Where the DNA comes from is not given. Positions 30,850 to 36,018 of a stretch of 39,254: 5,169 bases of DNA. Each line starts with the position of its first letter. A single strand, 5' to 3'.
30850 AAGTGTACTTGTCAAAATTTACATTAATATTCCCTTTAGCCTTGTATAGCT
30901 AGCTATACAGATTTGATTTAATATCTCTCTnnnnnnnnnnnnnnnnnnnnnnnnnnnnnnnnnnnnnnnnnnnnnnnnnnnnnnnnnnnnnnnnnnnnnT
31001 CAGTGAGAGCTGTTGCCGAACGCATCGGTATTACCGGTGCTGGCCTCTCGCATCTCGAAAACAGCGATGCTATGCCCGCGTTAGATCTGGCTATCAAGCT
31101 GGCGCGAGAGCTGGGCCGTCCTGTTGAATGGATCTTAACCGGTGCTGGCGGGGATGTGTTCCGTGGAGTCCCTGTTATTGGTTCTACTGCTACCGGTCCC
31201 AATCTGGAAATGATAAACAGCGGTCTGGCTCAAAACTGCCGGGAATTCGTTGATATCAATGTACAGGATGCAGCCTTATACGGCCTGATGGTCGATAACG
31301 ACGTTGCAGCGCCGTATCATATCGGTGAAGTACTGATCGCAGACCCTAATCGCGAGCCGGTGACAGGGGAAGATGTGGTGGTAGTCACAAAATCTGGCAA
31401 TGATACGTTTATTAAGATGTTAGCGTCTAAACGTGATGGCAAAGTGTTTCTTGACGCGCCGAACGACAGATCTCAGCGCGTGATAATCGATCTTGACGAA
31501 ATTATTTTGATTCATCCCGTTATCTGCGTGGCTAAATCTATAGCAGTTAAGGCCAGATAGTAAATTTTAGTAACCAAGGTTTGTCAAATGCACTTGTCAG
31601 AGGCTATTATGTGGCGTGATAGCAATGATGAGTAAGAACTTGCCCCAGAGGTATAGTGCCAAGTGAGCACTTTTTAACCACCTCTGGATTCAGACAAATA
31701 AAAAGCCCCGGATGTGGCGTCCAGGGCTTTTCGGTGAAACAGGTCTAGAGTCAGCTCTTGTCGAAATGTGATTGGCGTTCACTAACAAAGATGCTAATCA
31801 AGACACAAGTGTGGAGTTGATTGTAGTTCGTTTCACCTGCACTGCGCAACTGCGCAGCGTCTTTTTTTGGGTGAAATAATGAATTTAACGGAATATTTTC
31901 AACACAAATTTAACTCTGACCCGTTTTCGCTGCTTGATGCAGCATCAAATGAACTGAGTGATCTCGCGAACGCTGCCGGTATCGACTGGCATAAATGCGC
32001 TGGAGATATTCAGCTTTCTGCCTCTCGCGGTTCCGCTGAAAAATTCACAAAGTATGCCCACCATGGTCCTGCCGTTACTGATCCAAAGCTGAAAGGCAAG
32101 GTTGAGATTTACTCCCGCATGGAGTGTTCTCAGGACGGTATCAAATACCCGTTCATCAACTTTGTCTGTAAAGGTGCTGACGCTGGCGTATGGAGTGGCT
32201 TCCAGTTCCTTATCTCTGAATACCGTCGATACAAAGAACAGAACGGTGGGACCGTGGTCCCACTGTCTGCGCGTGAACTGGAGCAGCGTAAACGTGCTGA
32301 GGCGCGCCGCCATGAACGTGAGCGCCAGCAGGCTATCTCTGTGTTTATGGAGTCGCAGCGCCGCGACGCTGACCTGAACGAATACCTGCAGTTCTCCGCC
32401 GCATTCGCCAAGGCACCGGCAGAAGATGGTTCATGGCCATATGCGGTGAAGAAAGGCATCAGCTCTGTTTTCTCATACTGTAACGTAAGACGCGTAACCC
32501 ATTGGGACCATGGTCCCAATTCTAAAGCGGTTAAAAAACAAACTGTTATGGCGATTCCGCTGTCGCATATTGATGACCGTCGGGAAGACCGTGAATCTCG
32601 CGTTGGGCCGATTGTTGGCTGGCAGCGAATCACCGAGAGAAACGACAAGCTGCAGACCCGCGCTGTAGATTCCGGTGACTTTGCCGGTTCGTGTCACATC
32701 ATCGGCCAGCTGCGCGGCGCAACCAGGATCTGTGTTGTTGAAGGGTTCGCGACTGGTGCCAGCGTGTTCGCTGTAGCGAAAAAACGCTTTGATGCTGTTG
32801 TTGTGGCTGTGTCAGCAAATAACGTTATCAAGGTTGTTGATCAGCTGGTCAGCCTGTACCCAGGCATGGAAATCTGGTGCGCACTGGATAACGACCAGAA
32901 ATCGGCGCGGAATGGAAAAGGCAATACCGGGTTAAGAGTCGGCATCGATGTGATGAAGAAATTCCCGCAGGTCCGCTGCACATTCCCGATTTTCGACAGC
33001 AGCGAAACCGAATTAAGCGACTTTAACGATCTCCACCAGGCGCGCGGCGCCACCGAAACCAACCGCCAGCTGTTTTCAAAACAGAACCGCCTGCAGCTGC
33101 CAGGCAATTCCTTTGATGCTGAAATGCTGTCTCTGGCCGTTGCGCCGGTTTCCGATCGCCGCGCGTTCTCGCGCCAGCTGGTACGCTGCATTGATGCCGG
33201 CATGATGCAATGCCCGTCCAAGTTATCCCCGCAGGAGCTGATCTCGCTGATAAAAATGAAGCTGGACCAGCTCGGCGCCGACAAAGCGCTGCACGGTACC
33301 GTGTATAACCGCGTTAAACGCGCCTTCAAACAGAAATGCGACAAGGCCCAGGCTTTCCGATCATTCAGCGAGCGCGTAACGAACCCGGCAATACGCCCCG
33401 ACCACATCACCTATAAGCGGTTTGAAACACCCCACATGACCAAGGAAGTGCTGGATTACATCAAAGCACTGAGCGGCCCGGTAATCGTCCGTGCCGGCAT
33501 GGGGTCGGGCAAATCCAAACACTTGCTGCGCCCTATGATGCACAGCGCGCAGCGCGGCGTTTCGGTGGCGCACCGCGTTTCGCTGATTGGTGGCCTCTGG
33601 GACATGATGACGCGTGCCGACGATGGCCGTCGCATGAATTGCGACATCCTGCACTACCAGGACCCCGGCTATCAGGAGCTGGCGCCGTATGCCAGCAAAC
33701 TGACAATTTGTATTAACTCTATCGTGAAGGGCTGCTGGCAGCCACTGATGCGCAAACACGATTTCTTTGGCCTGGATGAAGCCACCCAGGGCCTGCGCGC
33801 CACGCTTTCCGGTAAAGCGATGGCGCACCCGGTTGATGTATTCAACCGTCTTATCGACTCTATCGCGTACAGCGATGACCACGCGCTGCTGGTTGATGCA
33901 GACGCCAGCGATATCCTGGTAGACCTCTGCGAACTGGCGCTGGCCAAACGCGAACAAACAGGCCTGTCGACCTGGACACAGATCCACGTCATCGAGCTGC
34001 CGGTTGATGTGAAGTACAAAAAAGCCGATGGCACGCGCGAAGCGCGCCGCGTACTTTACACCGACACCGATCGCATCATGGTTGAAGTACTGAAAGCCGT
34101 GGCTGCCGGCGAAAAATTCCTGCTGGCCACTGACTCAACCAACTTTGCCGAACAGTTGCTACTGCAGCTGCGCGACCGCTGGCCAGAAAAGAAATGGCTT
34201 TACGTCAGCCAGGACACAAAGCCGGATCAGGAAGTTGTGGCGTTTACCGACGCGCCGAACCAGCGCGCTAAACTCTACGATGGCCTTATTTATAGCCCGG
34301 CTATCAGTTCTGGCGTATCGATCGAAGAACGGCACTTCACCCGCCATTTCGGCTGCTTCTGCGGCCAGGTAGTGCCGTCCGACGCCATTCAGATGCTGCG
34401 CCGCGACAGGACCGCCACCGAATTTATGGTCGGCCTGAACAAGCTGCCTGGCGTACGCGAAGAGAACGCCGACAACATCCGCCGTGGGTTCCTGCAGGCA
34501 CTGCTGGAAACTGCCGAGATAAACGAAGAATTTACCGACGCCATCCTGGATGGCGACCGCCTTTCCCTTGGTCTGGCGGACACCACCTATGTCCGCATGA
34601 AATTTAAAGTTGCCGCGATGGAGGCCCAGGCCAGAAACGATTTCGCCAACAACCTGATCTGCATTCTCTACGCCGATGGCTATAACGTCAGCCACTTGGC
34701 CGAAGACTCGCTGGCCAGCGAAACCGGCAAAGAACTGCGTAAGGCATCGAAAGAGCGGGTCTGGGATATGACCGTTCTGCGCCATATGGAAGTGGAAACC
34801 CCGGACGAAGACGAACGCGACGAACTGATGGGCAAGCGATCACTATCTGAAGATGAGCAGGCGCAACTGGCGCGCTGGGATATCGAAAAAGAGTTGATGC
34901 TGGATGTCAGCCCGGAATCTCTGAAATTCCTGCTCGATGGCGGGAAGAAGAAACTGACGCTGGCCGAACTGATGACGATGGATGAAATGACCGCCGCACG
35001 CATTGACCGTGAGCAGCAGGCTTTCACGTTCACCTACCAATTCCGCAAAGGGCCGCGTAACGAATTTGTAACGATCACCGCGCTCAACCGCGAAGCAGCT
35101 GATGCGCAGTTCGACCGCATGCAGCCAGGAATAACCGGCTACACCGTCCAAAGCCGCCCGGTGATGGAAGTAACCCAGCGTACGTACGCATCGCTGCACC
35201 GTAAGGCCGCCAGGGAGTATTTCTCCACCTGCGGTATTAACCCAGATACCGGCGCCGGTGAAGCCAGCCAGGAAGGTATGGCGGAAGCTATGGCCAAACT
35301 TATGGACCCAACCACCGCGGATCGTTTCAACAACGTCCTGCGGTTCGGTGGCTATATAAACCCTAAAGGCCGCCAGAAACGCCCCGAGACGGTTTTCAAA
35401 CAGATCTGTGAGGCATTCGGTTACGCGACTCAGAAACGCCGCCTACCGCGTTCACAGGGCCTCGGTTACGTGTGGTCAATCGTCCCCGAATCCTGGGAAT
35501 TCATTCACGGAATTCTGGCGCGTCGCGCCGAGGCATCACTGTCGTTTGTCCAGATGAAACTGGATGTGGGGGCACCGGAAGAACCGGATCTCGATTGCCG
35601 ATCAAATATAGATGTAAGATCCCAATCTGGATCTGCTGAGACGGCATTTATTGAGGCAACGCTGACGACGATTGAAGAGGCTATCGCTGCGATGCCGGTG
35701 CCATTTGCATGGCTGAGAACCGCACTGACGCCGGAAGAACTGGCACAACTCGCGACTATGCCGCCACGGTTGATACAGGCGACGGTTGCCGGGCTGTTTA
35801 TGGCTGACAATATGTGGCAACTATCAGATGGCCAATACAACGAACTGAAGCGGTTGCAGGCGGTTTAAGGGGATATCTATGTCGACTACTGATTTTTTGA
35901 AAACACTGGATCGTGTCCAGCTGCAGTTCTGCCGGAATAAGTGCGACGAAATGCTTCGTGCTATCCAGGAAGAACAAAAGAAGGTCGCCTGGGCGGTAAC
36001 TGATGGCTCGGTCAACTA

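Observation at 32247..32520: Two centromere-like palindromes embedded in the repA coding sequence, others in J, a head gene and the terS/terL junction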

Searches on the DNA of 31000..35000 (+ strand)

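Call 6: search_dna_similar(query=window:31000-35000:+, collection=phages, mode=near, max_rows=30)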
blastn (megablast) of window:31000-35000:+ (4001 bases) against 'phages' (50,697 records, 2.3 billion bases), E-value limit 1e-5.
Records with a match: 3; places in all: 3; records where one place covers at least 80% of the query: 0.
Best place of each record, by identity: 60-80% 3.
By first word of the organism name: Yersinia 3.
By host as written in the record: Yersinia enterocolitica 3.
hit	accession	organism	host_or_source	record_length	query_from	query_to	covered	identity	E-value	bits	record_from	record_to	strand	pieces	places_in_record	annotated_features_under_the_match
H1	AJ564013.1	Yersinia phage PY54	Yersinia enterocolitica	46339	2310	3708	35%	73.1%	1e-132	481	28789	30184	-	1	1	repA: relication protein RepA | hypothetical protein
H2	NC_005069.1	Yersinia phage PY54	Yersinia enterocolitica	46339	2310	3708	35%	73.1%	1e-132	481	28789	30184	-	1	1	repA: replication | hypothetical protein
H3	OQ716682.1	Yersinia phage vB_YenS-P840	Yersinia enterocolitica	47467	2310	3708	35%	72.2%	1e-112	414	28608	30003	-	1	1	replication protein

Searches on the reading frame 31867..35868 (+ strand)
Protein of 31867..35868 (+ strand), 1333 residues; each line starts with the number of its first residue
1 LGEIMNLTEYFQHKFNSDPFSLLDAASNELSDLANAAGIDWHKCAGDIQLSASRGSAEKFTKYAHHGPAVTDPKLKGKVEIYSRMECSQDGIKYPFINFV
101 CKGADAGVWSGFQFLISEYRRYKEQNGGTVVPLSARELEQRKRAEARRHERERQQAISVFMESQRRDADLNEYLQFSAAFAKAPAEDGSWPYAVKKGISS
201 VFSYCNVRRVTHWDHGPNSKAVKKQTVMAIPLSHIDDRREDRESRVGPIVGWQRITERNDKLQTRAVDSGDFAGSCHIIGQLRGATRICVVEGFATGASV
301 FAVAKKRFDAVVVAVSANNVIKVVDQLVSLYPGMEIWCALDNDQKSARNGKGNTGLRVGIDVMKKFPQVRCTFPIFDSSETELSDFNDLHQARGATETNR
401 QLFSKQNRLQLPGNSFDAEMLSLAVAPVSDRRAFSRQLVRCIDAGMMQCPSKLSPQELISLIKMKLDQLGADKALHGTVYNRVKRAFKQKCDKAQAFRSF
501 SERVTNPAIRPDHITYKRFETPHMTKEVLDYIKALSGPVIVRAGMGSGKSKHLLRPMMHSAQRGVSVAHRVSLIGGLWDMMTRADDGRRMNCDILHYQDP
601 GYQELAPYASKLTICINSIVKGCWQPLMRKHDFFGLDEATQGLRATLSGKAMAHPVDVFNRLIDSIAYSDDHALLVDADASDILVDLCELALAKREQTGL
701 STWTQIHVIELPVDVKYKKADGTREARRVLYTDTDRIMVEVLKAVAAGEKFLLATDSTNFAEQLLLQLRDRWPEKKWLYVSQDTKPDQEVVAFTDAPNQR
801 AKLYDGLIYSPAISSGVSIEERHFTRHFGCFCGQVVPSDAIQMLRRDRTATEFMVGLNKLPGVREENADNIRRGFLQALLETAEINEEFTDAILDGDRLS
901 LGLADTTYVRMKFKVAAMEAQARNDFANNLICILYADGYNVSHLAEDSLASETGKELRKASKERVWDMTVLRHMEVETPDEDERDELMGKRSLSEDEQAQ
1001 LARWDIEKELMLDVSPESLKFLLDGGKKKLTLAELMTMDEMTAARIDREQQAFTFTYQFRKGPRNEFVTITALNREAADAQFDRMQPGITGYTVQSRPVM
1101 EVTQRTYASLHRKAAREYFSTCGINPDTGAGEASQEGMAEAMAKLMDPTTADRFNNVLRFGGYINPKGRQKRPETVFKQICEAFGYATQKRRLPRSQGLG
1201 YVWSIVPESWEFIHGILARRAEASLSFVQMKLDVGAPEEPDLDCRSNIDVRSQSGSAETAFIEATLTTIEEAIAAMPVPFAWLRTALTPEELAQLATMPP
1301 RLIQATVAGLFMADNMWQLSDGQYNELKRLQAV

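Call 10: search_protein_families(library=pfam, proteins=[window:31867-35868:+])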
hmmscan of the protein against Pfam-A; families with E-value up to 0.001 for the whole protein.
window:31867-35868:+ (1333 aa): 1 family
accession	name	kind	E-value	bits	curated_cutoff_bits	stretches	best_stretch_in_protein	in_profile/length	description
PF13362.12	Toprim_3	-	4.4e-06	27.5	27.2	1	288-395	2-94/95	Toprim domain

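Call 33: find_related_loci(query=A2, collection=genome_contigs, flank=10000)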
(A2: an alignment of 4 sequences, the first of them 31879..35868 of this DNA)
Query A2 (1329 aa) in genome_contigs; peptide patterns used: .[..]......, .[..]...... (x = any residue, [..] = any of these).
122 stretches matched a pattern; 41 encode a relative of the query (tblastn E <= 1e-3); 40 distinct loci.
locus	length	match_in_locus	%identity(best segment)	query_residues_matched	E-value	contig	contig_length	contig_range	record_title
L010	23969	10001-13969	78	1-1329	0e+0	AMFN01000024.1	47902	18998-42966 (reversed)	Enterobacteriaceae bacterium LSJC7 Scaffold9_1, whole genome shotgun sequence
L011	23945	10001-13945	52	1-1327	0e+0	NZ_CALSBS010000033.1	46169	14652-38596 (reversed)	Pseudocitrobacter vendiensis strain CPO20170097T, whole genome shotgun sequence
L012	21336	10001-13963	50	1-1326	0e+0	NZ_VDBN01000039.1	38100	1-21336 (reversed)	Xenorhabdus sp. Sc-CR9 NODE_39_length_38272_cov_165.742, whole genome shotgun sequence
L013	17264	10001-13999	46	1-1328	0e+0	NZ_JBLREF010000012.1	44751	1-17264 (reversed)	Erwinia tasmaniensis strain PPS120 PPS120_S155_L001_(paired)_contig_12, whole genome shotgun sequence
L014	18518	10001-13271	44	10-1327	5e-117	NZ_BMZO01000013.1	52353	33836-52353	Limoniibacter endophyticus strain KCTC 42097 sequence13, whole genome shotgun sequence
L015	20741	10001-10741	26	97-391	7e-14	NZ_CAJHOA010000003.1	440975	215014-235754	Denitrificimonas caeni isolate Isolate_2, whole genome shotgun sequence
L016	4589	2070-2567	30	265-447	3e-12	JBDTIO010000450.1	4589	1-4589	MAG: Caldimonas sp. isolate cluster2_bin.30 k127_3400823, whole genome shotgun sequence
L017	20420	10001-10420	35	245-389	3e-12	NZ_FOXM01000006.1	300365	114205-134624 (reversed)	Geopseudomonas sagittaria strain JCM 18195, whole genome shotgun sequence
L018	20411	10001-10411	34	243-385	2e-11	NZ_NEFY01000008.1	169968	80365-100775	Marinobacter vinifirmus strain FB1 contig_08_len_169968, whole genome shotgun sequence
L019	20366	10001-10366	36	265-389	6e-11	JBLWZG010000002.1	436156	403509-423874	MAG: Pseudomonas sp. isolate EC02-04 C02.041.metabat.2RE.5K@2, whole genome shotgun sequence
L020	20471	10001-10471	34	230-386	1e-10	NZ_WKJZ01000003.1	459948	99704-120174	Pseudomonas xionganensis strain R-22-3 w-18 NODE_3_length_459948_cov_417.319700, whole genome shotgun sequence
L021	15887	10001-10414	35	242-386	1e-10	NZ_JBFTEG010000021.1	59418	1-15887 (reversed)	Pseudomonas zhanjiangensis strain 25A3E NODE_21, whole genome shotgun sequence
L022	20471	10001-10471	34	230-386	1e-10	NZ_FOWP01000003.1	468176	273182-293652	Ectopseudomonas composti strain CCUG 59231, whole genome shotgun sequence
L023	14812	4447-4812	33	261-384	7e-11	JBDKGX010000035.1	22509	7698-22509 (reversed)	MAG: Pseudomonadota bacterium isolate flintriver_2019_sw_WHONDRS-S19S_0015_A_bin.6 scaffold_0000387, whole genome shotgu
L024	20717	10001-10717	27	102-385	4e-10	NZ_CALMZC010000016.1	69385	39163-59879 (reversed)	MAG: uncultured Thiothrix sp. isolate SRR2107216_bin.17_CONCOCT_v1.1_MAG ERZ794920.111, whole genome shotgun sequence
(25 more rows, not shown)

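Call 72: search_protein_families(library=ncbifam, proteins=[window:31879-35868:+])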
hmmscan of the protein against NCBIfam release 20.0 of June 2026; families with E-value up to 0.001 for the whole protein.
window:31879-35868:+ (1329 aa): 1 family
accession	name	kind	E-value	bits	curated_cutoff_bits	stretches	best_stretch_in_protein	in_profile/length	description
NF042913.1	CyRepA1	equivalog_domain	1.3e-72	245.6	200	1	535-1081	5-535/595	plasmid replication protein, CyRepA1 family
